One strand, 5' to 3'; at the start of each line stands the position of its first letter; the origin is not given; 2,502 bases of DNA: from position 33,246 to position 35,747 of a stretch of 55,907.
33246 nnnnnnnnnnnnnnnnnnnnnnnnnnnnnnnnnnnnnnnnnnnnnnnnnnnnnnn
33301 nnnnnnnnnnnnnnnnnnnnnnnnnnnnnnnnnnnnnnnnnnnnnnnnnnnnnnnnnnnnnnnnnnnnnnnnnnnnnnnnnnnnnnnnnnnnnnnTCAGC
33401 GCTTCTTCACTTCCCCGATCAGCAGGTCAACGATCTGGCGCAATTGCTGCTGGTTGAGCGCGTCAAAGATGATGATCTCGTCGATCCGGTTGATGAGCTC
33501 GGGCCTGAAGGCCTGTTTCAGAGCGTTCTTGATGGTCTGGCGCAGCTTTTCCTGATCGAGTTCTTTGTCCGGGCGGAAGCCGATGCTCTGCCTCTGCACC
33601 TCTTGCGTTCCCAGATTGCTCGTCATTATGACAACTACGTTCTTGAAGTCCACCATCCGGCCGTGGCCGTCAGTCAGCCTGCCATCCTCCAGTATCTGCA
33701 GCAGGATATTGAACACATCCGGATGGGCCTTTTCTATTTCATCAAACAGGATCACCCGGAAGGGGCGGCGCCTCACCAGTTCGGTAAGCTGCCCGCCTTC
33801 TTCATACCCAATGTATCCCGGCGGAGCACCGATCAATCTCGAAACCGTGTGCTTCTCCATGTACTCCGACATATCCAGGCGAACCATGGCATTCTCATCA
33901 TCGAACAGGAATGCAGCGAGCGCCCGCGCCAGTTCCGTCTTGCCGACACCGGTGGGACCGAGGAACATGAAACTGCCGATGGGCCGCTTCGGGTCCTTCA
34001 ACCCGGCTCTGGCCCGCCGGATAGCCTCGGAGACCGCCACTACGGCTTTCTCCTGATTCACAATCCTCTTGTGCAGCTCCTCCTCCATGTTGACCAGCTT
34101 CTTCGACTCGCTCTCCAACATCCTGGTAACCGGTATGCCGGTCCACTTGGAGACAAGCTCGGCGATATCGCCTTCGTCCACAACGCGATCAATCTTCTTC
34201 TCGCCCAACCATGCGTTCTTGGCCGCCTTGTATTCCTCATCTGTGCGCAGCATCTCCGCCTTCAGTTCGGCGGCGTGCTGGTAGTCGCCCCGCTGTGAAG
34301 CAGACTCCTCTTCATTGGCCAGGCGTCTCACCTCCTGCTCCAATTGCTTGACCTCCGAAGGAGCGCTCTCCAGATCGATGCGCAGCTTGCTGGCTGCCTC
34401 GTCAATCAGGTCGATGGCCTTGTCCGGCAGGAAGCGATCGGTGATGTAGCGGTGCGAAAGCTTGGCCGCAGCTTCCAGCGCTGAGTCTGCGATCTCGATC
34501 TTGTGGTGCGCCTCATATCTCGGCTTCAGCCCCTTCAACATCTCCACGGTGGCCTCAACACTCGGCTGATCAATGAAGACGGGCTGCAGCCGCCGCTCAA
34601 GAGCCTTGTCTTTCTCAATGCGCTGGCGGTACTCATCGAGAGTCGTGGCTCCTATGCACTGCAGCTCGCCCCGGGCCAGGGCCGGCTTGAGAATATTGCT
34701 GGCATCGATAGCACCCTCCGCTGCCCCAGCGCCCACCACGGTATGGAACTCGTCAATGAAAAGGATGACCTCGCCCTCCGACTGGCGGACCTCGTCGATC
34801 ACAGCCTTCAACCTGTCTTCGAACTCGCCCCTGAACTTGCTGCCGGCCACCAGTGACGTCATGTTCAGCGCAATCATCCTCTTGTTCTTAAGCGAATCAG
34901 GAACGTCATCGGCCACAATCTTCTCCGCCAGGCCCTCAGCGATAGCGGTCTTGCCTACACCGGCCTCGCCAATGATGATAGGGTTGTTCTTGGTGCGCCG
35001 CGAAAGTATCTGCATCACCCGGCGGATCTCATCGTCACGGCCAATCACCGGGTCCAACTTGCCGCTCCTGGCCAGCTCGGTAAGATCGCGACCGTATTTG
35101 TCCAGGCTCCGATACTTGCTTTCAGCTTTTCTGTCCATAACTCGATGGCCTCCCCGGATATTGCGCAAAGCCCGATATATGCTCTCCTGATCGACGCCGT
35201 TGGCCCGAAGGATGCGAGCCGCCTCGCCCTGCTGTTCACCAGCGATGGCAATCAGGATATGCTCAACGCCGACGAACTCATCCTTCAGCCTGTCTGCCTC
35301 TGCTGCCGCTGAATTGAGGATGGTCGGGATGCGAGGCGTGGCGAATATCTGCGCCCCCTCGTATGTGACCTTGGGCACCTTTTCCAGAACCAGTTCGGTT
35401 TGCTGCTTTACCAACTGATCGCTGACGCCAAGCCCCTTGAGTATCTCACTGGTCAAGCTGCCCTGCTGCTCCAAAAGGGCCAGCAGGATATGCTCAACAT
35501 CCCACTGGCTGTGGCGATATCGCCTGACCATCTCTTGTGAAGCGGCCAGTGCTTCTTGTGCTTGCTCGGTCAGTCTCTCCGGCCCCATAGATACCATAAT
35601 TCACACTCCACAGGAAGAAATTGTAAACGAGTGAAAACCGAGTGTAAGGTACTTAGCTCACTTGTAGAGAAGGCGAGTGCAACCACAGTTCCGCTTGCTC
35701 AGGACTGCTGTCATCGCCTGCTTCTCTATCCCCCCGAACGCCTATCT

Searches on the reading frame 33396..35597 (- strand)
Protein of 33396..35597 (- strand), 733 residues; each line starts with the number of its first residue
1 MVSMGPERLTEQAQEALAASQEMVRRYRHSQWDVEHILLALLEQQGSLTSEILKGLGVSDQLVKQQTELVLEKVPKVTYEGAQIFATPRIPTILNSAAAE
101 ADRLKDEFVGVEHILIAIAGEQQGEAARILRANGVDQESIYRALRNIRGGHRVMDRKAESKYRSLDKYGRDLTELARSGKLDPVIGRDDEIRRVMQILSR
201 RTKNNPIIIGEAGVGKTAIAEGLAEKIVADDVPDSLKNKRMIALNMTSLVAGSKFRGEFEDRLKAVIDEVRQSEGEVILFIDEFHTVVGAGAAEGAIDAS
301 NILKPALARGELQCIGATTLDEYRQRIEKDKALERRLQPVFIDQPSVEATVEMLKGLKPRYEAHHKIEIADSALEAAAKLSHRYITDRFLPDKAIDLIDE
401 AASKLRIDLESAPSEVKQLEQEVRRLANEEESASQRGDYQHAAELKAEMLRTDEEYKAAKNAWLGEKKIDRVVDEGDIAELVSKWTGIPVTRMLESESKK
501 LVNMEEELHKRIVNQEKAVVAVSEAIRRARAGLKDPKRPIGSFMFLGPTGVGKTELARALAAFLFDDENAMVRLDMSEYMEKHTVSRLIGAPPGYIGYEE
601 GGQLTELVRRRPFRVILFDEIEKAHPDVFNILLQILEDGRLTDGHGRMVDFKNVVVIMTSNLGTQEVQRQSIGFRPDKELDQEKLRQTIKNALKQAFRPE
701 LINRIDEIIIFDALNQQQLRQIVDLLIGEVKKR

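Call 23: search_protein_families(library=pfam, proteins=[window:33396-35597:-], max_evalue=0.001)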
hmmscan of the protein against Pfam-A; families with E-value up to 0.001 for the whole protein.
window:33396-35597:- (733 aa): 22 families
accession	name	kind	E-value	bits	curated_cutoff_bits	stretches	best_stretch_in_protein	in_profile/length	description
PF07724.20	AAA_2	-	2.8e-73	245.8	27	1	538-708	1-166/166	AAA domain (Cdc48 subfamily)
PF17871.7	AAA_lid_9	-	5.7e-36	123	22.8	1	346-447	1-102/104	AAA lid domain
PF00004.35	AAA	-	2.6e-23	83.3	21.2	2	207-319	2-109/131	ATPase family associated with various cellular activities (AAA)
PF02861.25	Clp_N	-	6.2e-22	78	20.7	2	97-149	1-53/53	Clp amino terminal domain, pathogenicity island component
PF07728.20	AAA_5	-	9.3e-19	68.3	22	1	543-669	2-130/139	AAA domain (dynein-related subfamily)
PF13191.12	AAA_16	-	9.6e-13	49.4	32.6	1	184-230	2-51/167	AAA ATPase domain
PF13401.12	AAA_22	-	7.3e-11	42.9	27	1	543-638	8-110/130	AAA domain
PF00158.32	Sigma54_activat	-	8e-10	39.1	20.2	1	541-668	23-150/168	Sigma-54 interaction domain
PF20720.3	nSTAND3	-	2.6e-08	34.1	27.2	0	191-231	7-45/155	Novel STAND NTPase 3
PF01637.24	ATPase_2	-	5.2e-07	30.1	33.2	0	187-293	4-128/225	ATPase domain predominantly from Archaea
PF13238.12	AAA_18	-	9.4e-07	29.8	29.4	0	207-285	2-81/128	AAA domain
PF13173.12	AAA_14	-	1.3e-06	28.9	27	0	207-290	6-77/129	AAA domain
PF12775.13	AAA_7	-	1.4e-05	25.1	25.8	0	542-589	35-82/181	P-loop containing dynein motor region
PF05621.17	TniB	-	2.6e-05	24.2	22.4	0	193-342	25-184/189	Bacterial TniB protein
PF01695.23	IstB_IS21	-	3e-05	24.1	24.1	0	544-561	96-113/238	IstB-like ATP binding protein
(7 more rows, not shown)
